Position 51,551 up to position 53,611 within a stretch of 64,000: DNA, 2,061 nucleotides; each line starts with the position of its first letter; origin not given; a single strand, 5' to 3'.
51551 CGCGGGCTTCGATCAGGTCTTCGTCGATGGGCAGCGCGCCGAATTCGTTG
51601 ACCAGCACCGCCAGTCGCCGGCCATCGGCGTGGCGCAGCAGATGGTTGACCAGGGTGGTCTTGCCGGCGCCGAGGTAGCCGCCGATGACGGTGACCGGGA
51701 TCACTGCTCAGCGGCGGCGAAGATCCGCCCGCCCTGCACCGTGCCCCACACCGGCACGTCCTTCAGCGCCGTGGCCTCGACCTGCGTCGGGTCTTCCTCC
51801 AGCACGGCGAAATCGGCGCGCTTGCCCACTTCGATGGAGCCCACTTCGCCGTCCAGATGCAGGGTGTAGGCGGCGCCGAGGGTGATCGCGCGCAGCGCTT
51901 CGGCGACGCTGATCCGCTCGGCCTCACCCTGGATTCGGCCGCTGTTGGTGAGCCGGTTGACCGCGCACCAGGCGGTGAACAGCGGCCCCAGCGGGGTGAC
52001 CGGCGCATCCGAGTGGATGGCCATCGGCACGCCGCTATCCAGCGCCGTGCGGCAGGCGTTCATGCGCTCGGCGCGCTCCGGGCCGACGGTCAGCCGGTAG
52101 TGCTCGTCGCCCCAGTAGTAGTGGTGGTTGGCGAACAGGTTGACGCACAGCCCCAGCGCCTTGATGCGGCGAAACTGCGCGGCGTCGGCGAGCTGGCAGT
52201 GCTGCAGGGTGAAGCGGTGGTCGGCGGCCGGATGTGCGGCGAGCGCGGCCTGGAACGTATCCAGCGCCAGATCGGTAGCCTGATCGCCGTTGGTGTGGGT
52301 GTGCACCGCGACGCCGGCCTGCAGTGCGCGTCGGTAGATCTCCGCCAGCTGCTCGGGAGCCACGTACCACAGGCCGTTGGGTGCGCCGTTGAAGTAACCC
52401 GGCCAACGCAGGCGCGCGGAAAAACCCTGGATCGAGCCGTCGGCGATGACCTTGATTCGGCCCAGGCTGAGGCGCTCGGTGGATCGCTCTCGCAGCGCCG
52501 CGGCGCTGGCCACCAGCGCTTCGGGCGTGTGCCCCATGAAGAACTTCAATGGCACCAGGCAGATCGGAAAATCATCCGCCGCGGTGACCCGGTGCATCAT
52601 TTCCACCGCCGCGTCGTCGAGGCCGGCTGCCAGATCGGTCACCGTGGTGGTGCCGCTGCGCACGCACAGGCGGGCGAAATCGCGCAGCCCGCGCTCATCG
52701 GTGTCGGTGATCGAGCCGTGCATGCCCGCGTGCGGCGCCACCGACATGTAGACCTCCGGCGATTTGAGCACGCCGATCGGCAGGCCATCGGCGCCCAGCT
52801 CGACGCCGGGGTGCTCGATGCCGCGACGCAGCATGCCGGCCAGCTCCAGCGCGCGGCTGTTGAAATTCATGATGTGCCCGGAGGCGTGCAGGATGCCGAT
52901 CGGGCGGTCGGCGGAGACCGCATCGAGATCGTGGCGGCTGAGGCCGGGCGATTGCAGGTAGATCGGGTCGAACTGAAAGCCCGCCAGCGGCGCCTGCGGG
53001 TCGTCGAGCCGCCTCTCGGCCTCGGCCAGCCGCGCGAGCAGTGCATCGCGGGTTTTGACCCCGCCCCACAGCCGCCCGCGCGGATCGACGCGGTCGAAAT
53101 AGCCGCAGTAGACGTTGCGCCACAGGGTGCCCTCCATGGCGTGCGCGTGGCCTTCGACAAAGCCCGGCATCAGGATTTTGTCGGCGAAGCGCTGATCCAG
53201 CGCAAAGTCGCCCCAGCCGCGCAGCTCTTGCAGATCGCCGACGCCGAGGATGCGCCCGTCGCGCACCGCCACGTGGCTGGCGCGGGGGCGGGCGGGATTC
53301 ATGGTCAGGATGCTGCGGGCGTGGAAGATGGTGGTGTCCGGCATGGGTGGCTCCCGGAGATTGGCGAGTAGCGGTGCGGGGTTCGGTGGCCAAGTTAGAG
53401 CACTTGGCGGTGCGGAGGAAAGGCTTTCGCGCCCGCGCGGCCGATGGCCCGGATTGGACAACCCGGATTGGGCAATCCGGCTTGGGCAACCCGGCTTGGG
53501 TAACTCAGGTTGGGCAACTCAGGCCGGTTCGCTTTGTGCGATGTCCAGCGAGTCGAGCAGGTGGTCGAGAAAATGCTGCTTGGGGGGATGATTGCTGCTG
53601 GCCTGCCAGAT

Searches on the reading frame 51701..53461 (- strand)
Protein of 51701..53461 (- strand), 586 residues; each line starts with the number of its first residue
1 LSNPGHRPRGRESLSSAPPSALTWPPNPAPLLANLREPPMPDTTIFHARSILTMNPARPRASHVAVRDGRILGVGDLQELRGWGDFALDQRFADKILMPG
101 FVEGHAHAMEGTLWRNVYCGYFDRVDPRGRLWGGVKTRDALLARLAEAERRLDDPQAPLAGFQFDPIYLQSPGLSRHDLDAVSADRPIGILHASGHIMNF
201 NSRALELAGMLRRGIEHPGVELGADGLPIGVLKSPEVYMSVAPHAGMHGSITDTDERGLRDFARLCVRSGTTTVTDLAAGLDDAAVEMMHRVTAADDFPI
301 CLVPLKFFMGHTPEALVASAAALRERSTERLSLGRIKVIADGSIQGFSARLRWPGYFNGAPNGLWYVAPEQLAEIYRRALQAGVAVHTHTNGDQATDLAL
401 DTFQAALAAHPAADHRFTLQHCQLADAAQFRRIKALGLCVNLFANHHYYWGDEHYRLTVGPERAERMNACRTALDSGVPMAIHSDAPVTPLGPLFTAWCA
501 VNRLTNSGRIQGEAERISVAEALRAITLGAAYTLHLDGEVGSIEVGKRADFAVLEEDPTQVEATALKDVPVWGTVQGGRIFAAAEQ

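Call 61: search_protein_families(library=pfam, proteins=[window:51701-53461:-], max_evalue=0.00001)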
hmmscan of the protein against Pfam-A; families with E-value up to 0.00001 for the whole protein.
window:51701-53461:- (586 aa): 2 families
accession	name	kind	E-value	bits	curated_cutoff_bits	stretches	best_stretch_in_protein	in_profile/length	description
PF07969.17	Amidohydro_3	-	5.7e-71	240.8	29.7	1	94-580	7-470/472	Amidohydrolase family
PF01979.26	Amidohydro_1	-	3.3e-19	69.8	25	1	262-564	41-328/345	Amidohydrolase family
